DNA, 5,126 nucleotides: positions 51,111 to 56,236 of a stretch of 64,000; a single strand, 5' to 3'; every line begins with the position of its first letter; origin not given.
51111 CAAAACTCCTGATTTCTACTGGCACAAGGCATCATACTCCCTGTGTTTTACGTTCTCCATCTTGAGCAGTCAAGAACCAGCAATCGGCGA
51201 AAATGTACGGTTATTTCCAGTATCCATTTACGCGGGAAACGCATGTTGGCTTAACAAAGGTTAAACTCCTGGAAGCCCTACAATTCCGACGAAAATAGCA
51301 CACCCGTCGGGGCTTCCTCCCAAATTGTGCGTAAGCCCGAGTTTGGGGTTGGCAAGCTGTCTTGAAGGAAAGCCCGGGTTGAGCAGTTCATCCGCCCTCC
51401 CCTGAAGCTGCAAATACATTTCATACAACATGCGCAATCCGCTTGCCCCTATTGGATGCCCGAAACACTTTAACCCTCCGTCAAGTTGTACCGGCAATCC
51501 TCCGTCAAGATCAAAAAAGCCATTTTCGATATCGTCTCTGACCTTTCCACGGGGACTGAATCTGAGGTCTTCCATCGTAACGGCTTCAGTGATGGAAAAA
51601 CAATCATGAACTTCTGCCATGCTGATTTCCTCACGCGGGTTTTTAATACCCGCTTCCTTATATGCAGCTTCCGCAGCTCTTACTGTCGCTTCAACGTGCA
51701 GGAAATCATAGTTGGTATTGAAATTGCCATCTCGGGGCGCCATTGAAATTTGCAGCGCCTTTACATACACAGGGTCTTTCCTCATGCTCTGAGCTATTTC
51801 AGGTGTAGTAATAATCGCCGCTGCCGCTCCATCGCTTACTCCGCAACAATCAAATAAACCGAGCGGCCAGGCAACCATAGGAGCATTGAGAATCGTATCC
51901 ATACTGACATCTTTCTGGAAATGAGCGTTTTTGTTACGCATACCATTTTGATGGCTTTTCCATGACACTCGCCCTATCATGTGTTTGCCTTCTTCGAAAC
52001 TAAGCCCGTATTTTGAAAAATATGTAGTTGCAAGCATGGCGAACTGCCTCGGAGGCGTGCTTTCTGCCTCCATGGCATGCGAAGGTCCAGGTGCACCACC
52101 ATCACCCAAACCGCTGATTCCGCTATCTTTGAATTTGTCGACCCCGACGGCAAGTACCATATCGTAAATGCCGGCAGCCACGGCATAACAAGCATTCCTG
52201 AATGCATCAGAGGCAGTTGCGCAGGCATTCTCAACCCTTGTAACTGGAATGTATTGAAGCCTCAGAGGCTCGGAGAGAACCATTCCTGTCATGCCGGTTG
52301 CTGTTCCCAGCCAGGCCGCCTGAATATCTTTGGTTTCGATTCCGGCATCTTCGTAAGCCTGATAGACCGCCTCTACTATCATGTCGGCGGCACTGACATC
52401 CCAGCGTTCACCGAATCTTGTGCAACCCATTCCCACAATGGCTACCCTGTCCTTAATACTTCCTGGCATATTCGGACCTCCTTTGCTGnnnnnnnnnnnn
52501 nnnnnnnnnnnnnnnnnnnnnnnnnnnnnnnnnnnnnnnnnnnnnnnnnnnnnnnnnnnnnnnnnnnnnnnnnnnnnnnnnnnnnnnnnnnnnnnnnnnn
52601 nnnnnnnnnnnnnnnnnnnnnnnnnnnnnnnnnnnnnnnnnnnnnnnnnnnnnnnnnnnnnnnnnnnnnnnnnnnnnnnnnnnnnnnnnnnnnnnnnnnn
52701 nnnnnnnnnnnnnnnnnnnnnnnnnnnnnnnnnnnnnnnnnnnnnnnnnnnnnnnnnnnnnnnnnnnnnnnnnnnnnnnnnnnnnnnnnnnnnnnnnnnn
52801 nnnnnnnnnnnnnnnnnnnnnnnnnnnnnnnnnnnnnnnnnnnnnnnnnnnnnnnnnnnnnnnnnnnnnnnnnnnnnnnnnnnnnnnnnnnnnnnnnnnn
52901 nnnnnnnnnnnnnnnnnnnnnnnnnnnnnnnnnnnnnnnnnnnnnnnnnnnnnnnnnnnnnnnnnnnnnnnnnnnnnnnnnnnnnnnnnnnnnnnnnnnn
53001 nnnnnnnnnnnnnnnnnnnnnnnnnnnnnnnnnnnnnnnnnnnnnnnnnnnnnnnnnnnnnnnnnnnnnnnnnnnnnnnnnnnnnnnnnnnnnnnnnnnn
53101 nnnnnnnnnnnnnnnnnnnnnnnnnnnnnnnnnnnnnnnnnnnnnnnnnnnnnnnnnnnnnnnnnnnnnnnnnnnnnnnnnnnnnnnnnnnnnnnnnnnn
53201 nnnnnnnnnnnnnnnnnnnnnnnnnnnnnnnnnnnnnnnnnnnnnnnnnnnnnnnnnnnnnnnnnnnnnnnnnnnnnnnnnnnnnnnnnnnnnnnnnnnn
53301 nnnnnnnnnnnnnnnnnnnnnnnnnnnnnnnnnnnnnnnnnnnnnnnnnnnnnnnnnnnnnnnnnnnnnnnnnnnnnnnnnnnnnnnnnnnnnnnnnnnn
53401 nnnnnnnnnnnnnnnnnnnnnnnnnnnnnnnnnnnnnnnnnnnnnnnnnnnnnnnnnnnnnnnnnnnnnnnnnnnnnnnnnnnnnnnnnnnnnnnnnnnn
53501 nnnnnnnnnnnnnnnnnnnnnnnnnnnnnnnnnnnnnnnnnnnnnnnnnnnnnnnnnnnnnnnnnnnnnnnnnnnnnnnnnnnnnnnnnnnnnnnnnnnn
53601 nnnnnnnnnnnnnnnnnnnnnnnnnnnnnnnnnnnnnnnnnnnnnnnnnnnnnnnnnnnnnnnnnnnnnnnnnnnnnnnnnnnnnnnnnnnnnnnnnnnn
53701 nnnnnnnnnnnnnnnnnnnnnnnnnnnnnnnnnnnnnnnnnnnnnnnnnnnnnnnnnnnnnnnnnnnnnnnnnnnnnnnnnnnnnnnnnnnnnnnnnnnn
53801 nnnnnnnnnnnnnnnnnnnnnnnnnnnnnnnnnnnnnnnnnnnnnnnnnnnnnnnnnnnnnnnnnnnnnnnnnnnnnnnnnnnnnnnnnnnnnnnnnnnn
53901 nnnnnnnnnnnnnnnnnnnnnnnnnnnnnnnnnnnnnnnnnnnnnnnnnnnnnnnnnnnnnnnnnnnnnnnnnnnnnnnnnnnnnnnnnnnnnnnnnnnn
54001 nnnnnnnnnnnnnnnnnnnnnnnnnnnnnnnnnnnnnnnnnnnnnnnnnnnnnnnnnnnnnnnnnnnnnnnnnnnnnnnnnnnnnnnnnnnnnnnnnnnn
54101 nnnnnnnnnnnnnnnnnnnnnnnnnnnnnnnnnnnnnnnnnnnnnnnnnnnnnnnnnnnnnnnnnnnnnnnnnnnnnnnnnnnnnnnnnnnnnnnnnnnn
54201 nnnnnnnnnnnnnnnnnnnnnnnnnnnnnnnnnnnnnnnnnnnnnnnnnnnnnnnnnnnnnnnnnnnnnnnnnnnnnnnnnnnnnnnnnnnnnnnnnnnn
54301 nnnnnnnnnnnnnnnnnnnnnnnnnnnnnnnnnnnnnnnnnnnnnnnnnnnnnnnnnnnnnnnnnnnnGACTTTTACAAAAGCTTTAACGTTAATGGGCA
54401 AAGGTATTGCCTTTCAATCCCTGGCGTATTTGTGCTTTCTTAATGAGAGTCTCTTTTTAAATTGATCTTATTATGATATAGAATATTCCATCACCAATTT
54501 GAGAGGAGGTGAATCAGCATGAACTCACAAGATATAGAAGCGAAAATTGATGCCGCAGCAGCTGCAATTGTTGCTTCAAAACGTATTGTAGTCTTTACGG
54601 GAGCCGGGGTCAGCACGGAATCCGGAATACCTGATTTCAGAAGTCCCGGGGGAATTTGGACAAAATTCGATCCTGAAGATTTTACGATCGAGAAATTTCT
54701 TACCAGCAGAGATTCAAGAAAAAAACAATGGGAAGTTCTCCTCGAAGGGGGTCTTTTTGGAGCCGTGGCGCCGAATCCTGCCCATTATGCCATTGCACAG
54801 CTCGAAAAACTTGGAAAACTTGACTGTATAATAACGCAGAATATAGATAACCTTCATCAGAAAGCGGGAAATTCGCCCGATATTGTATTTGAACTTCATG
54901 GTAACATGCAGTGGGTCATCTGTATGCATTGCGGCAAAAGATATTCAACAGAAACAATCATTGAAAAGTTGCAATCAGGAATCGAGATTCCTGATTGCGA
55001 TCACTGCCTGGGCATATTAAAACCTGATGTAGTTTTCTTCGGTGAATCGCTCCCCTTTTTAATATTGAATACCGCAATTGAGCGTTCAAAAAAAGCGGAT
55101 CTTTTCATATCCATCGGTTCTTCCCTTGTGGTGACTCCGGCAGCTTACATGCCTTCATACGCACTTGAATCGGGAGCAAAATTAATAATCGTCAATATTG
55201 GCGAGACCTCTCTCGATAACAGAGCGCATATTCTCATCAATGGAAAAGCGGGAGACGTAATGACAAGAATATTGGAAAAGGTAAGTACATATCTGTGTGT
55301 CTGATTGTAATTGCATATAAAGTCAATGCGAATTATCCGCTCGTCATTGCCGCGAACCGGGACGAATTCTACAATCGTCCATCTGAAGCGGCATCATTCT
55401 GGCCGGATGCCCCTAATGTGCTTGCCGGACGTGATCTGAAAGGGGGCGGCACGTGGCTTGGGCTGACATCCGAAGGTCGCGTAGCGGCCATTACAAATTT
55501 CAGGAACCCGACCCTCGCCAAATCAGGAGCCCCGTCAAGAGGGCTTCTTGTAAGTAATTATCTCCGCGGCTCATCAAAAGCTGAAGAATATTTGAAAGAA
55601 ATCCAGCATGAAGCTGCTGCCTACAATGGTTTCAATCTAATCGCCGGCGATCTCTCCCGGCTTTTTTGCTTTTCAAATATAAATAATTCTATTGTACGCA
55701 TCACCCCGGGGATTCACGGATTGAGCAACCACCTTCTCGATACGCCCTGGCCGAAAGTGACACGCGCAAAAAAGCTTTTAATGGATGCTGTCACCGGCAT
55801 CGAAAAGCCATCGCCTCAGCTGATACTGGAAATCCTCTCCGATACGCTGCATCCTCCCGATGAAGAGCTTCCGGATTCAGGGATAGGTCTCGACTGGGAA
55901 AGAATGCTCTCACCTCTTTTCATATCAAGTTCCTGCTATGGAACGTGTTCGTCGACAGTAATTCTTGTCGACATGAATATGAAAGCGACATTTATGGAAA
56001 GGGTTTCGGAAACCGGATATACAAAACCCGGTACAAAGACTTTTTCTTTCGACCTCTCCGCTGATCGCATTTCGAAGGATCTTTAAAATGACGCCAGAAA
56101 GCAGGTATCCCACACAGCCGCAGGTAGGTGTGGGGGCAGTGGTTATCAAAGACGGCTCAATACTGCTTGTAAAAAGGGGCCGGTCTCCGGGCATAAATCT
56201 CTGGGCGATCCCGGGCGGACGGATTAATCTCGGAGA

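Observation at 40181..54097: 11-gene co-directional locus: Liv-type ABC importer with two embedded family III CoA-transferases, a cytoplasmic PAS kinase/NarL pair, and a thiolase + HMGCS-DUF35 module; candidate undescribed organic-acid uptake/activation/C-C-chemistry pathway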

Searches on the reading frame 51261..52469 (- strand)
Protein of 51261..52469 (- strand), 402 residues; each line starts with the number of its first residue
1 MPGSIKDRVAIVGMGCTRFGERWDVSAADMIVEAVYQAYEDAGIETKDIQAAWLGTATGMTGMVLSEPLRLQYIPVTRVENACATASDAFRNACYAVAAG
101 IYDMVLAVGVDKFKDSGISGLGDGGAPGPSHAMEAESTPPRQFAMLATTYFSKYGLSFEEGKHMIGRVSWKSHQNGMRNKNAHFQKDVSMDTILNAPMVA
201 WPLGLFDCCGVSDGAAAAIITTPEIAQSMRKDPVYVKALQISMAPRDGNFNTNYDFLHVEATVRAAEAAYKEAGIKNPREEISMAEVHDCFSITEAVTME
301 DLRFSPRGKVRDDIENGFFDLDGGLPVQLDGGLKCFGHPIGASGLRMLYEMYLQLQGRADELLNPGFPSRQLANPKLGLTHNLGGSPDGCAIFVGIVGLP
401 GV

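Call 3: search_protein_families(library=pfam, proteins=[window:51261-52469:-])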
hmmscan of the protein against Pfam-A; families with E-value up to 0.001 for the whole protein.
window:51261-52469:- (402 aa): 4 families
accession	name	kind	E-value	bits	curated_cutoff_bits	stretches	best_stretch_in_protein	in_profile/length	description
PF22691.2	Thiolase_C_1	-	6.3e-31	107.5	28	1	252-386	11-133/144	Thiolase C-terminal domain-like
PF00108.29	Thiolase_N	-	1.1e-10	41.8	26.4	1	9-222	1-258/260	Thiolase, N-terminal domain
PF02803.24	Thiolase_C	-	9.6e-07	28.9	27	1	263-358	25-100/123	Thiolase, C-terminal domain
PF00109.32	ketoacyl-synt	-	0.0004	20.5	20.8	0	75-112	166-203/252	Beta-ketoacyl synthase, N-terminal domain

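Call 4: search_protein_families(library=ncbifam, proteins=[window:51261-52469:-])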
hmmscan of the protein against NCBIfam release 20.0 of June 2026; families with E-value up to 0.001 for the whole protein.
window:51261-52469:- (402 aa): 38 families (the best 25 are shown)
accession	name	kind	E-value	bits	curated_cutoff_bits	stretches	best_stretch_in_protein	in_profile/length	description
NF004810.0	PRK06157.1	equivalog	5.1e-173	575.8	403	1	2-399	2-397/400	acetyl-CoA acetyltransferase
NF004720.0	PRK06064.1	subfamily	3.5e-102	342.1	420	1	8-396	3-384/389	thiolase domain-containing protein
NF053570.1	AcCoTHIOL_METTL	equivalog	2.9e-81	273.3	600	1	9-392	4-378/385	acetyl-CoA acetyltransferase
NF009228.0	PRK12578.1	subfamily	3e-76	256.5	485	1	6-386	2-376/387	thiolase domain-containing protein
NF005704.0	PRK07516.1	subfamily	1.5e-67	228.3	412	1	8-386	3-376/389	thiolase domain-containing protein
NF006102.0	PRK08256.1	subfamily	3.9e-56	190.8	436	1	7-384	3-380/394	lipid-transfer protein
NF006180.0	PRK08313.1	subfamily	3.4e-54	184.2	514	1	6-387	3-374/389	thiolase domain-containing protein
NF004715.0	PRK06059.1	equivalog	3.3e-48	164.6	424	1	6-394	3-397/399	lipid-transfer protein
NF004721.0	PRK06065.1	equivalog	1.6e-46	158.9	455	2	143-360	153-363/393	thiolase domain-containing protein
NF004982.0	PRK06365.1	equivalog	2.3e-45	155.4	695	2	9-240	18-254/430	thiolase domain-containing protein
NF004811.0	PRK06158.1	subfamily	1.9e-42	145.6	421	1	5-386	6-369/384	acetyl-CoA acetyltransferase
NF004936.0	PRK06289.1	equivalog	1.2e-41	142.9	375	1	9-394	5-400/405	acetyl-CoA acetyltransferase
NF053628.1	BnzsclthlBbsBGT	equivalog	6.7e-39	133.8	750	1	7-386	5-371/389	benzoylsuccinyl-CoA thiolase subunit BbsB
NF006010.0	PRK08142.1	subfamily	5.1e-38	130.8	462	1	4-385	2-372/388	thiolase domain-containing protein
NF005892.0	PRK07855.1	subfamily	1.3e-37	129.6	469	1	5-333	4-339/390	lipid-transfer protein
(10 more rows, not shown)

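Call 35: search_solved_structures(query=window:51261-52469:-, show_alignments=3)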
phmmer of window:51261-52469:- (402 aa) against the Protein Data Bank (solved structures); distinct sequences matched with E-value up to 0.001: 28.
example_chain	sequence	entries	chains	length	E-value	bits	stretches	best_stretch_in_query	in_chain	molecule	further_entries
7yvy_A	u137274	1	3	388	1.3e-55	192.5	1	9-391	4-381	Acetyl-CoA acetyltransferase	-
6esq_A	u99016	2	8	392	1.8e-55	192.1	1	9-357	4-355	acetoacetyl-CoA thiolase | Acetyl-CoA acetyltransferase thiolase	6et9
6hsj_A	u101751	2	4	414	3.5e-43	151.6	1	4-385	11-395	SCP2-thiolase (type-1)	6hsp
6hrv_A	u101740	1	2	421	3.7e-43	151.5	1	4-385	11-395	SCP2-thiolase (type-1)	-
4yzo_A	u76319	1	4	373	2.4e-41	145.6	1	9-392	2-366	Putative acyl-CoA acyltransferase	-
7pxp_C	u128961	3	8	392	2.6e-35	125.7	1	7-388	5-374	Benzoylsuccinyl-CoA thiolase subunit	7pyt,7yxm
3zbg_A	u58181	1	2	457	4.5e-30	108.5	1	70-387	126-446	3-KETOACYL-COA THIOLASE-LIKE PROTEIN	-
4bi9_A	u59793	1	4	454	1.1e-29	107.2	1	74-386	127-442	3-KETOACYL-COA THIOLASE, PUTATIVE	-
3zbk_A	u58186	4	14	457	8.3e-29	104.3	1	70-387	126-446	3-KETOACYL-COA THIOLASE-LIKE PROTEIN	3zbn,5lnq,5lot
3zbl_A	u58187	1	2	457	1.1e-28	103.9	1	70-387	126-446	3-KETOACYL-COA THIOLASE-LIKE PROTEIN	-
4bia_A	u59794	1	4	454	2e-28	103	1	74-386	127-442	3-KETOACYL-COA THIOLASE, PUTATIVE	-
4u4e_A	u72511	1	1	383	1.6e-25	93.5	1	6-388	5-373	Thiolase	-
6ok1_A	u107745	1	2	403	2.1e-22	83.2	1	8-345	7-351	Lipid-transfer protein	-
9myr_A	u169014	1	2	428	2.6e-20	76.3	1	143-361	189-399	Nonspecific lipid-transfer protein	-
5m3k_C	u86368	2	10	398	1.2e-19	74.1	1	8-385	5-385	2,4-diacetylphloroglucinol biosynthesis protein PhlC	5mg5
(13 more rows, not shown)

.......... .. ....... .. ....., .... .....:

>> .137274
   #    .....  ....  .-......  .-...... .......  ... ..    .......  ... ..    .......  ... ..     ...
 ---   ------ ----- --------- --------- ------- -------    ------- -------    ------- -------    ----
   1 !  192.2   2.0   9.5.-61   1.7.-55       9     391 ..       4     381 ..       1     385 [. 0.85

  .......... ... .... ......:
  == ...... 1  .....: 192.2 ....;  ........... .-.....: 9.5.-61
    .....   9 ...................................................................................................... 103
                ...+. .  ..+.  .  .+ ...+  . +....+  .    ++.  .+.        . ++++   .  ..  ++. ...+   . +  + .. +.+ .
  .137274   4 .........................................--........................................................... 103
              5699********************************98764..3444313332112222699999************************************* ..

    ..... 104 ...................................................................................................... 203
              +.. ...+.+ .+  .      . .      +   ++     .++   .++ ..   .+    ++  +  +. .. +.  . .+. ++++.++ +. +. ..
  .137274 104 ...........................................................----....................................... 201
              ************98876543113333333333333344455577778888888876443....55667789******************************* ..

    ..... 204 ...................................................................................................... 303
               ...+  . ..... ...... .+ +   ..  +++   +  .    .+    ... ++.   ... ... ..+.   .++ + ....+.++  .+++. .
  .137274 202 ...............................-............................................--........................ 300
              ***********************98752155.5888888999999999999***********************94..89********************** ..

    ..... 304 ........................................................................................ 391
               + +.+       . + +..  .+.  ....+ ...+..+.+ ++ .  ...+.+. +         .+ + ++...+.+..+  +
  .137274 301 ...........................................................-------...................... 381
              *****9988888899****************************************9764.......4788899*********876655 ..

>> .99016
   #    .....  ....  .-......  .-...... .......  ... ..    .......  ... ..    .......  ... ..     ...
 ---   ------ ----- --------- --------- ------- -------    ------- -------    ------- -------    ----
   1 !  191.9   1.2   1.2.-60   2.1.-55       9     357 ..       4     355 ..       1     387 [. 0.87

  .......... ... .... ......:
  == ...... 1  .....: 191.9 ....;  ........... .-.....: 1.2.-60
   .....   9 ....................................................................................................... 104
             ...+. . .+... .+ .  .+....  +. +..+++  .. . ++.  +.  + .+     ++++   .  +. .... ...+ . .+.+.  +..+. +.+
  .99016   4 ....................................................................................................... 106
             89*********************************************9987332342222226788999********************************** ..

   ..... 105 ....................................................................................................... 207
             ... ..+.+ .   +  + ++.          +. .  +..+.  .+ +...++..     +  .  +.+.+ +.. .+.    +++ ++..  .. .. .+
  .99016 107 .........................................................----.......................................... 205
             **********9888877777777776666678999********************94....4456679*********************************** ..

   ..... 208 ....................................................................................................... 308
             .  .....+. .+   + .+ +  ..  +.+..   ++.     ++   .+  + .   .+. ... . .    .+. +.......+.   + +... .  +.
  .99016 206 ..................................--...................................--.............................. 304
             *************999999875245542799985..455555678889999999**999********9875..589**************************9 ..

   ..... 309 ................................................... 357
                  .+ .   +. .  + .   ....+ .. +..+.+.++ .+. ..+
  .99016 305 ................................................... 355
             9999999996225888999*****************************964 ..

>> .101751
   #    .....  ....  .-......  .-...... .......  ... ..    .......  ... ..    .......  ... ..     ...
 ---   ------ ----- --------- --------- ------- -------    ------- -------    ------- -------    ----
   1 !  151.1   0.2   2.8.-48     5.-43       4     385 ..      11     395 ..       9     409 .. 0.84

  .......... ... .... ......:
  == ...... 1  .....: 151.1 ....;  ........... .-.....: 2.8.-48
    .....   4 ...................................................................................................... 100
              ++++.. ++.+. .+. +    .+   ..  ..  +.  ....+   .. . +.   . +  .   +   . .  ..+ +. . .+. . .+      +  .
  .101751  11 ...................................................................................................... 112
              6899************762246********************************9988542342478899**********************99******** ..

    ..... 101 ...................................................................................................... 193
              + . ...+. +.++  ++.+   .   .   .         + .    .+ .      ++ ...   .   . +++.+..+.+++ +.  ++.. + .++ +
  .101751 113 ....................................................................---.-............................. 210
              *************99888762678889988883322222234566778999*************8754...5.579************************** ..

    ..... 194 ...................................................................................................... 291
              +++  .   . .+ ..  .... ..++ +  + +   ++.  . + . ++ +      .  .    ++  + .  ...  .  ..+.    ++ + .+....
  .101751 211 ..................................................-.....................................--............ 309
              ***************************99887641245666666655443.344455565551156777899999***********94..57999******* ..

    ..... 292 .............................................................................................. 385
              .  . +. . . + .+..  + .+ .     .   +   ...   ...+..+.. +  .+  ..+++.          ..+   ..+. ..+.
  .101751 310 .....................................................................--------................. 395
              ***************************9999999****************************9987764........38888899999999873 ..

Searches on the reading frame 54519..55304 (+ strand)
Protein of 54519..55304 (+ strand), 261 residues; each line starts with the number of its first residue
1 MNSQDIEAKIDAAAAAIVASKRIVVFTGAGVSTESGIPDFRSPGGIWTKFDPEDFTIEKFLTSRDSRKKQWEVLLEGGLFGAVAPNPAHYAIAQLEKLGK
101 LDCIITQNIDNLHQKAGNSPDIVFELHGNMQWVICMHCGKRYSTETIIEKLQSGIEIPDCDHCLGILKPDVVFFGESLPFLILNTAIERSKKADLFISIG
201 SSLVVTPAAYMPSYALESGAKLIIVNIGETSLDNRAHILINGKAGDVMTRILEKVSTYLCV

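Call 5: search_protein_families(library=pfam, proteins=[window:54519-55304:+])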
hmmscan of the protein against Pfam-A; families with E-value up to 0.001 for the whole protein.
window:54519-55304:+ (261 aa): 2 families
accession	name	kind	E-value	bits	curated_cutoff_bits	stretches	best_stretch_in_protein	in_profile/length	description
PF02146.23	SIR2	-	5.8e-53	179.9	24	1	28-207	1-180/180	Sir2 family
PF00205.28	TPP_enzyme_M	-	2.3e-05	24.6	30.4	0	177-250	62-136/137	Thiamine pyrophosphate enzyme, central domain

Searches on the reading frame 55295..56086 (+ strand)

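Call 5: search_protein_families(library=pfam, proteins=[window:55295-56086:+])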
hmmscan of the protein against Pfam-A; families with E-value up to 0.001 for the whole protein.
window:55295-56086:+ (263 aa): 1 family
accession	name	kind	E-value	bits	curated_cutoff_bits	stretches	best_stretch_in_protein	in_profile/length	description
PF05742.17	TANGO2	-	6.2e-74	249.8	22.6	1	1-237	1-254/257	Transport and Golgi organisation 2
